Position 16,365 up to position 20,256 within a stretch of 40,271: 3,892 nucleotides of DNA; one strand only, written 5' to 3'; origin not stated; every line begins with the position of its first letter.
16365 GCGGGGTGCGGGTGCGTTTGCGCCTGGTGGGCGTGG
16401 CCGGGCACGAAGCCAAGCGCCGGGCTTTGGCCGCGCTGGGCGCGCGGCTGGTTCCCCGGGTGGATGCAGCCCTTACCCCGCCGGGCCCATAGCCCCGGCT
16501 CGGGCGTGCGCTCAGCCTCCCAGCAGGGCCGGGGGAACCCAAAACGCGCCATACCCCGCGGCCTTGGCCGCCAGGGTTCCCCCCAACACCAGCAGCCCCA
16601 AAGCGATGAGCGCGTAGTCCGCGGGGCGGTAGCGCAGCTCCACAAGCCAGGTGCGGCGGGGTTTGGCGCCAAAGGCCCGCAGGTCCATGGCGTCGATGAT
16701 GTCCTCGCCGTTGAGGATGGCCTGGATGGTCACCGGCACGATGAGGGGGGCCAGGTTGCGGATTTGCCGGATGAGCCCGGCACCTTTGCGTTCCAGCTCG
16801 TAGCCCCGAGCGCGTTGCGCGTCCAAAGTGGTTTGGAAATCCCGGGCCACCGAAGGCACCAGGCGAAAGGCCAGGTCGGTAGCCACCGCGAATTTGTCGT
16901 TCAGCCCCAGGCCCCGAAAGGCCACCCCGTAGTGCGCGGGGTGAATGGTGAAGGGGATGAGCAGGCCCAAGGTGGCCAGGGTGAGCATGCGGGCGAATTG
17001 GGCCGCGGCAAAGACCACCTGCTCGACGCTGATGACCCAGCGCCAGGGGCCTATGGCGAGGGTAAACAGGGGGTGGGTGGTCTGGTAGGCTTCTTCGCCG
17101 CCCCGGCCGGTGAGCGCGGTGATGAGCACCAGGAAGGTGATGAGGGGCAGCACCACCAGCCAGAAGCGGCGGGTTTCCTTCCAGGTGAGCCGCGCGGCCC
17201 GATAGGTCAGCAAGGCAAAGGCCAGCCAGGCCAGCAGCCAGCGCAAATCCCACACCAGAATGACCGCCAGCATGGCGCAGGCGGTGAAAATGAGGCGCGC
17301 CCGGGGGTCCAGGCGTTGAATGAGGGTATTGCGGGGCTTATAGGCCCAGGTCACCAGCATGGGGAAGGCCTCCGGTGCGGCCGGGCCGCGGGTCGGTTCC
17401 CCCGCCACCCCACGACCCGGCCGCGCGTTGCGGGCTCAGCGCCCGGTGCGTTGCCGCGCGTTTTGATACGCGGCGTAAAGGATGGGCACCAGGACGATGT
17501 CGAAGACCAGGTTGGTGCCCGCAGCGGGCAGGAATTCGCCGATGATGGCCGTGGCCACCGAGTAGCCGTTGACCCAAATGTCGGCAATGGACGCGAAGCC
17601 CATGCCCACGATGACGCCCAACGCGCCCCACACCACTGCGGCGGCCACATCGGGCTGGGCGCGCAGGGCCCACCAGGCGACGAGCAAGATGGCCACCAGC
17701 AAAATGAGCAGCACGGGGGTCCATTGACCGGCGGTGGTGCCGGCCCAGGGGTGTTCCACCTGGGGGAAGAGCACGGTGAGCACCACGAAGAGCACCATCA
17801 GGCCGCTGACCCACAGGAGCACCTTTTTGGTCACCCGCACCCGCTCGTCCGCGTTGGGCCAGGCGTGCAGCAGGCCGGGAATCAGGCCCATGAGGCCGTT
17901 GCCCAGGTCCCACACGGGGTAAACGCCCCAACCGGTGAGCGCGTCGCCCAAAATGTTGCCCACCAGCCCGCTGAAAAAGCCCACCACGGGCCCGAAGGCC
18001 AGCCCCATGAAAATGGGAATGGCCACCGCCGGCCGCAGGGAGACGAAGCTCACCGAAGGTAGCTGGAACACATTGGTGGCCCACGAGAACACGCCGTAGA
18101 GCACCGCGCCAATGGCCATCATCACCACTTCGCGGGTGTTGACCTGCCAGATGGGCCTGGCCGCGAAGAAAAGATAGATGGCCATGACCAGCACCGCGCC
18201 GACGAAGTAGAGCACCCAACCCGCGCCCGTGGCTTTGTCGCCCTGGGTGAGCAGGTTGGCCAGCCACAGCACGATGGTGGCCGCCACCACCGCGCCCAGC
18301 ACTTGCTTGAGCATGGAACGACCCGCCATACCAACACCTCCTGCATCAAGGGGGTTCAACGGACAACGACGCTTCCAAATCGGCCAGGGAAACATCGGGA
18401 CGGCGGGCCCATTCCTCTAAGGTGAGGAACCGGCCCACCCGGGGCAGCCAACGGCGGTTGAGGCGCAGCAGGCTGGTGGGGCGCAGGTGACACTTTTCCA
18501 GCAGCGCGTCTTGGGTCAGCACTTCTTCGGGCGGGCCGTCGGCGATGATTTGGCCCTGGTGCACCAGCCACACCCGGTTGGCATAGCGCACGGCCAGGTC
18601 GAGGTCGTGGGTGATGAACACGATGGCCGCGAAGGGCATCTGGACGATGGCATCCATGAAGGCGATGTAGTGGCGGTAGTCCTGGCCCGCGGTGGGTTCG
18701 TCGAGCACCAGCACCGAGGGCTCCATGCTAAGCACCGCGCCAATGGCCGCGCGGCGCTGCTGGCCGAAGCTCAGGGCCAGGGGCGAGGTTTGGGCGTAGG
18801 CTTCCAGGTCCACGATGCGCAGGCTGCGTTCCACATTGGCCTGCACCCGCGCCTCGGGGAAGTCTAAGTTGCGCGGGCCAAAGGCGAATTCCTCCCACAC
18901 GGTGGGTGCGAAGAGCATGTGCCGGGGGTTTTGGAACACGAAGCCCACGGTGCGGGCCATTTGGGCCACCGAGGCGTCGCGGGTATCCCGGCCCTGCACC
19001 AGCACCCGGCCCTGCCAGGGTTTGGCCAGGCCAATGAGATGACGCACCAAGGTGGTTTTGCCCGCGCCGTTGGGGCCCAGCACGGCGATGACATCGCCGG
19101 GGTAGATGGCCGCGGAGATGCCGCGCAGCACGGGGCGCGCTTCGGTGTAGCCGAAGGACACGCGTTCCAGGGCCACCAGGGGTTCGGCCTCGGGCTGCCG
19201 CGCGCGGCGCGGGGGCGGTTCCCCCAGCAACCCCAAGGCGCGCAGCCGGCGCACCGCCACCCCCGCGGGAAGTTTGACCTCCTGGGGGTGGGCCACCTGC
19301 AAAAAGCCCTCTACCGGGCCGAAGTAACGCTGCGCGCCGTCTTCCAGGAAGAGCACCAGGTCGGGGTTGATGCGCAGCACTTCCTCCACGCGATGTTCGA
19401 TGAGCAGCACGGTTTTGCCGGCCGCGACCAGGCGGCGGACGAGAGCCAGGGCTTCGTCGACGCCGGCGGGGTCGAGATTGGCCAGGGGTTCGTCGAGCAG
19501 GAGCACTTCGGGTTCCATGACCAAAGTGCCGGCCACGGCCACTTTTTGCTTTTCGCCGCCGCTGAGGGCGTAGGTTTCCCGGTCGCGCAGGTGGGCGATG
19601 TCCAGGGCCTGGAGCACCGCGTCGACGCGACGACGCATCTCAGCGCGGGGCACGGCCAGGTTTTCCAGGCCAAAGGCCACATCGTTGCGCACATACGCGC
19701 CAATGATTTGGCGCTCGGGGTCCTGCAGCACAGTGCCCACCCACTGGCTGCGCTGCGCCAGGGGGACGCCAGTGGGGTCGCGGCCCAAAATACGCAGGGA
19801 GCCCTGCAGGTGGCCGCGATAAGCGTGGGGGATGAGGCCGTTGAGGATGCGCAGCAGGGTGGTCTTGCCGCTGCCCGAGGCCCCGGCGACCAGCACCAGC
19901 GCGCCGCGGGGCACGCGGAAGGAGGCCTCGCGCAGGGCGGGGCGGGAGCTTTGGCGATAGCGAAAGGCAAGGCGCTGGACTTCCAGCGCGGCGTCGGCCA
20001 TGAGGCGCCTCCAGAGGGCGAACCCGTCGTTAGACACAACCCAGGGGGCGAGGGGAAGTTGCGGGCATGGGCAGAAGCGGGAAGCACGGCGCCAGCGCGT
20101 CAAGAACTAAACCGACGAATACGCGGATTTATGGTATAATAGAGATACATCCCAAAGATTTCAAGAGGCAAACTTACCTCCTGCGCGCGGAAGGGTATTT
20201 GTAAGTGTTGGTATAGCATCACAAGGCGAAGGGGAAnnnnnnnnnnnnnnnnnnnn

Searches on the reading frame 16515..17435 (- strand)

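Call 12: search_protein_families(library=pfam, proteins=[window:16515-17435:-], max_evalue=0.001)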
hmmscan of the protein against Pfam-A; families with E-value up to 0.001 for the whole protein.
window:16515-17435:- (307 aa): 1 family
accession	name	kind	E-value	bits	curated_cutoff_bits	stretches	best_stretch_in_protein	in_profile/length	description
PF02361.21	CbiQ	-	1e-19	71.5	25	1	36-257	2-210/216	Cobalt transport protein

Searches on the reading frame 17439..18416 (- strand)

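Call 12: search_protein_families(library=pfam, proteins=[window:17439-18416:-], max_evalue=0.001)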
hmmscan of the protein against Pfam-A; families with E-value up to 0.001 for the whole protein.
window:17439-18416:- (326 aa): 1 family
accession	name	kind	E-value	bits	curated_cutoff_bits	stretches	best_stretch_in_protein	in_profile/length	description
PF07155.17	ECF-ribofla_trS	-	1.8e-17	64.3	26.7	1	93-217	3-128/172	ECF-type riboflavin transporter, S component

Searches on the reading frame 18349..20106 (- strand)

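Call 12: search_protein_families(library=pfam, proteins=[window:18349-20106:-], max_evalue=0.001)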
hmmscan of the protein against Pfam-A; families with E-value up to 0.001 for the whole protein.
window:18349-20106:- (586 aa): 28 families (the best 25 are shown)
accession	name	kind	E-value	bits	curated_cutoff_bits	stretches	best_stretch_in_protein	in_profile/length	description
PF00005.33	ABC_tran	-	8e-55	185.6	25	2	327-473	1-137/137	ABC transporter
PF13304.12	AAA_21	-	6.3e-15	56.5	27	0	428-501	221-299/304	AAA domain, putative AbiEii toxin, Type IV TA system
PF13191.12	AAA_16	-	1.8e-09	38.7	32.6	1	50-227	4-124/167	AAA ATPase domain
PF13481.12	AAA_25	-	1.1e-06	28.9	27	0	65-85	30-50/195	AAA domain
PF13555.12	AAA_29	-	1.1e-06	28.7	27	0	65-85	19-39/61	P-loop containing region of AAA domain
PF05729.18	NACHT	-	1.5e-06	28.6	26.7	0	338-364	1-27/167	NACHT domain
PF13401.12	AAA_22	-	2.2e-06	28.5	27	0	339-367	7-35/130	AAA domain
PF25199.1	nSTAND_NTPase5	-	5.4e-06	26.7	34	0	67-86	40-59/145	Novel STAND NTPase 5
PF20703.3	nSTAND1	-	1.8e-05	25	27.1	0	65-122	30-87/379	Novel STAND NTPase 1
PF13521.12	AAA_28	-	2.1e-05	25.2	27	0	340-357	2-19/164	AAA domain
PF13476.12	AAA_23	-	3.1e-05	25.1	27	0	339-355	21-37/201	AAA domain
PF02492.25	cobW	-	3.3e-05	24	20.7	0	339-359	2-22/180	CobW/HypB/UreG, nucleotide-binding domain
PF02367.23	TsaE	-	3.5e-05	24.2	26.6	0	330-358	14-42/128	Threonylcarbamoyl adenosine biosynthesis protein TsaE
PF20720.3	nSTAND3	-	3.8e-05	23.9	27.2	0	60-88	9-37/155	Novel STAND NTPase 3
PF00437.27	T2SSE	-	4e-05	22.9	24.9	0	40-93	116-167/370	Type II/IV secretion system protein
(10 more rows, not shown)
